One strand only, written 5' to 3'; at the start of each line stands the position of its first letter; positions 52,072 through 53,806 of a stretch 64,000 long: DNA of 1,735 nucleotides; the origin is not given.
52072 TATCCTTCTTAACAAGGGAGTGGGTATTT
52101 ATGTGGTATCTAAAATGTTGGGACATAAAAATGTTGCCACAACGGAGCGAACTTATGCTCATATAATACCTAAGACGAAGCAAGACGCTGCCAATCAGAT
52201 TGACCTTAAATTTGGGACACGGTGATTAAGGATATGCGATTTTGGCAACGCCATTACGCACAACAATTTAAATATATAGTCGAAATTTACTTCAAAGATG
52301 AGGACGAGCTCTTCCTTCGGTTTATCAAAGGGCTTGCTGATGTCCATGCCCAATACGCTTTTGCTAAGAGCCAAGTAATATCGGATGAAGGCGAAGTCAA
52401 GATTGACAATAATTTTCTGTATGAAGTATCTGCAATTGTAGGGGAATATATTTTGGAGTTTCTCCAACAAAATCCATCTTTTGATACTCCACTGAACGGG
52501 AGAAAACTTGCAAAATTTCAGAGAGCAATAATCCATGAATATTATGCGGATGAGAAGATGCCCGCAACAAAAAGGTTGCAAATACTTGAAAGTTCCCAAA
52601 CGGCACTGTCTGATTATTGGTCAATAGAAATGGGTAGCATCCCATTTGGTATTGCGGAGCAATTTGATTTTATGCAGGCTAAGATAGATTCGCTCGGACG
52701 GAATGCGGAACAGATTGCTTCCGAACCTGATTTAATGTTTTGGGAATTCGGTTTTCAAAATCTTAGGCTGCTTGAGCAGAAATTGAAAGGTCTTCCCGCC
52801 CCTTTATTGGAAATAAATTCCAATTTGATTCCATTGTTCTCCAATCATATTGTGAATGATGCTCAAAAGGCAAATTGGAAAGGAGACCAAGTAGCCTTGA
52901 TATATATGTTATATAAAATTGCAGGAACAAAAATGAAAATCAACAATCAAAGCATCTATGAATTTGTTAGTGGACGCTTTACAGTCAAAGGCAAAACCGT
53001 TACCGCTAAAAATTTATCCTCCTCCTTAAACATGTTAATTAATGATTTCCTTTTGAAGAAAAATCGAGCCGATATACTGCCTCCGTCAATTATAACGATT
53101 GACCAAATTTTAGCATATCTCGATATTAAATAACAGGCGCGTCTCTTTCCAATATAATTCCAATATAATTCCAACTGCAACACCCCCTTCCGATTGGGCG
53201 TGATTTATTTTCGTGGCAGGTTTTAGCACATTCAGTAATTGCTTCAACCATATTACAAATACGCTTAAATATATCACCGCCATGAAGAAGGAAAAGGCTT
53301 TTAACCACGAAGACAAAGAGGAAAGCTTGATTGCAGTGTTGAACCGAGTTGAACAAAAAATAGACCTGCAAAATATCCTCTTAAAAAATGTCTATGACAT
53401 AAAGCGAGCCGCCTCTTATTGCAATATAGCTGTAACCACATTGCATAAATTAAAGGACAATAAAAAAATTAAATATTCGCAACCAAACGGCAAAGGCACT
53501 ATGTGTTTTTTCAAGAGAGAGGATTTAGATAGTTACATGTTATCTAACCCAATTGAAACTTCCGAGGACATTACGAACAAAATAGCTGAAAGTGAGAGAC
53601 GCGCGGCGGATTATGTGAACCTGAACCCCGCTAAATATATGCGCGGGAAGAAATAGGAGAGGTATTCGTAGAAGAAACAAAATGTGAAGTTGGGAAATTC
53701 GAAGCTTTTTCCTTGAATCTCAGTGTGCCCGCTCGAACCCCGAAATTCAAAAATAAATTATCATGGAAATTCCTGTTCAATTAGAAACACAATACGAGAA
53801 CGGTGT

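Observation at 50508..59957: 9.4-kb integrative element inserted in the last 18 bp of mnmE, the target used by SGI1-family islands in a different phylum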

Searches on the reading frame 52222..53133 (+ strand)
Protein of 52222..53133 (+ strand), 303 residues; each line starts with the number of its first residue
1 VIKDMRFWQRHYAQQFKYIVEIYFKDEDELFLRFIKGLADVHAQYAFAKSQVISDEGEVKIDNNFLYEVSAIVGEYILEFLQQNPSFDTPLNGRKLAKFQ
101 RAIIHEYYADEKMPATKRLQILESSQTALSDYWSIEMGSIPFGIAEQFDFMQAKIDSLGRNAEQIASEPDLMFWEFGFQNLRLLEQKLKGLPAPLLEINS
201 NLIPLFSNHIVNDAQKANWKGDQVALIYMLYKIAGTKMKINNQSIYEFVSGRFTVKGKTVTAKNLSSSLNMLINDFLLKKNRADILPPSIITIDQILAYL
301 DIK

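Call 6: search_protein_families(library=pfam, max_evalue=0.01, proteins=[window:52222-53133:+])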
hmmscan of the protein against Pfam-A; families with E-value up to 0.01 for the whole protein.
window:52222-53133:+ (303 aa): 0 families

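Call 17: search_protein_families(library=phrogs, max_evalue=0.01, proteins=[window:52222-53133:+])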
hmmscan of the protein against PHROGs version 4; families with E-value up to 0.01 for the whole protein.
window:52222-53133:+ (303 aa): 0 families

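Call 18: search_protein_families(library=ncbifam, max_evalue=0.01, proteins=[window:52222-53133:+])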
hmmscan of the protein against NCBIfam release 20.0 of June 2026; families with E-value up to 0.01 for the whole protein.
window:52222-53133:+ (303 aa): 0 families

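Call 19: search_protein_families(library=padloc, max_evalue=0.01, proteins=[window:52222-53133:+])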
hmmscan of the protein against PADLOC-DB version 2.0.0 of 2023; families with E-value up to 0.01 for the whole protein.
window:52222-53133:+ (303 aa): 0 families
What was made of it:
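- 52234..53133 (+): orf299/303, unknown function. It is the positional counterpart of DUF6617 or of ~270-366-aa orphan genes in related elements. No hit in Pfam, PHROGs, NCBIfam or PADLOC (calls 6, 17-19).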

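Call 46: find_homologous_proteins(query=window:52222-53133:+, max_evalue=0.001)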
Query window:52222-53133:+ (303 aa): 1 proteins with E <= 0.001 among 2359 candidates.
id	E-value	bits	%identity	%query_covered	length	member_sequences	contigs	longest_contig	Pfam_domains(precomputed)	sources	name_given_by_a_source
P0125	7.6e-194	661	100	99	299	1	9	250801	-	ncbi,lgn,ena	-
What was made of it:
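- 52234..53133 (+): The only match in 5.8 billion proteins is itself (call 46).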

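Call 85: search_dna_similar(query=window:52222-53133:+, collection=phages, mode=protein, max_evalue=1, max_rows=10)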
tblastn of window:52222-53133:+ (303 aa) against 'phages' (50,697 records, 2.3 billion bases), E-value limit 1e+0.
No match.

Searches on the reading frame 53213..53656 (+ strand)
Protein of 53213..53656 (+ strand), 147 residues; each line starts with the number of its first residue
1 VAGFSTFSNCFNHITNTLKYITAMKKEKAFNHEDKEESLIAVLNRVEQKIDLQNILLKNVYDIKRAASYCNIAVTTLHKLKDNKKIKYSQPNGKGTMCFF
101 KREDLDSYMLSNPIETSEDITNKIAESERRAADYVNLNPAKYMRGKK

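Call 6: search_protein_families(library=pfam, max_evalue=0.01, proteins=[window:53213-53656:+])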
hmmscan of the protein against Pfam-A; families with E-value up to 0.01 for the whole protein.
window:53213-53656:+ (147 aa): 1 family
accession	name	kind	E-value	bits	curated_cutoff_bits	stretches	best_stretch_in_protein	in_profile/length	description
PF12728.13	HTH_17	-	6.2e-06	26.8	27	1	60-112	1-50/51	Helix-turn-helix domain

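Call 17: search_protein_families(library=phrogs, max_evalue=0.01, proteins=[window:53213-53656:+])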
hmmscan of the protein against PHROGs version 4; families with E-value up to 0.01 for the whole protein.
window:53213-53656:+ (147 aa): 3 families
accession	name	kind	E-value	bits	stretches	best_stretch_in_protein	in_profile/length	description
phrog_25262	-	unknown function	2.2e-11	44.7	1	34-125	8-97/106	-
phrog_66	-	integration and excision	2e-05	25.4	1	45-131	78-162/412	excisionase and transcriptional regulator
phrog_7338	-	unknown function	0.0012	20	1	56-109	26-77/87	-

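Call 18: search_protein_families(library=ncbifam, max_evalue=0.01, proteins=[window:53213-53656:+])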
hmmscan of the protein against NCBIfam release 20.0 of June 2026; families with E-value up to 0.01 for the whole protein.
window:53213-53656:+ (147 aa): 1 family
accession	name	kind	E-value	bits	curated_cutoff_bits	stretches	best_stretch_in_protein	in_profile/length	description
TIGR01764.1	excise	domain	0.0025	18.2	28.8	1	63-109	4-47/49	excisionase family DNA-binding protein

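Call 19: search_protein_families(library=padloc, max_evalue=0.01, proteins=[window:53213-53656:+])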
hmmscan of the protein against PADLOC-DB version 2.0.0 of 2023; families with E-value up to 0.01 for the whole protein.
window:53213-53656:+ (147 aa): 0 families
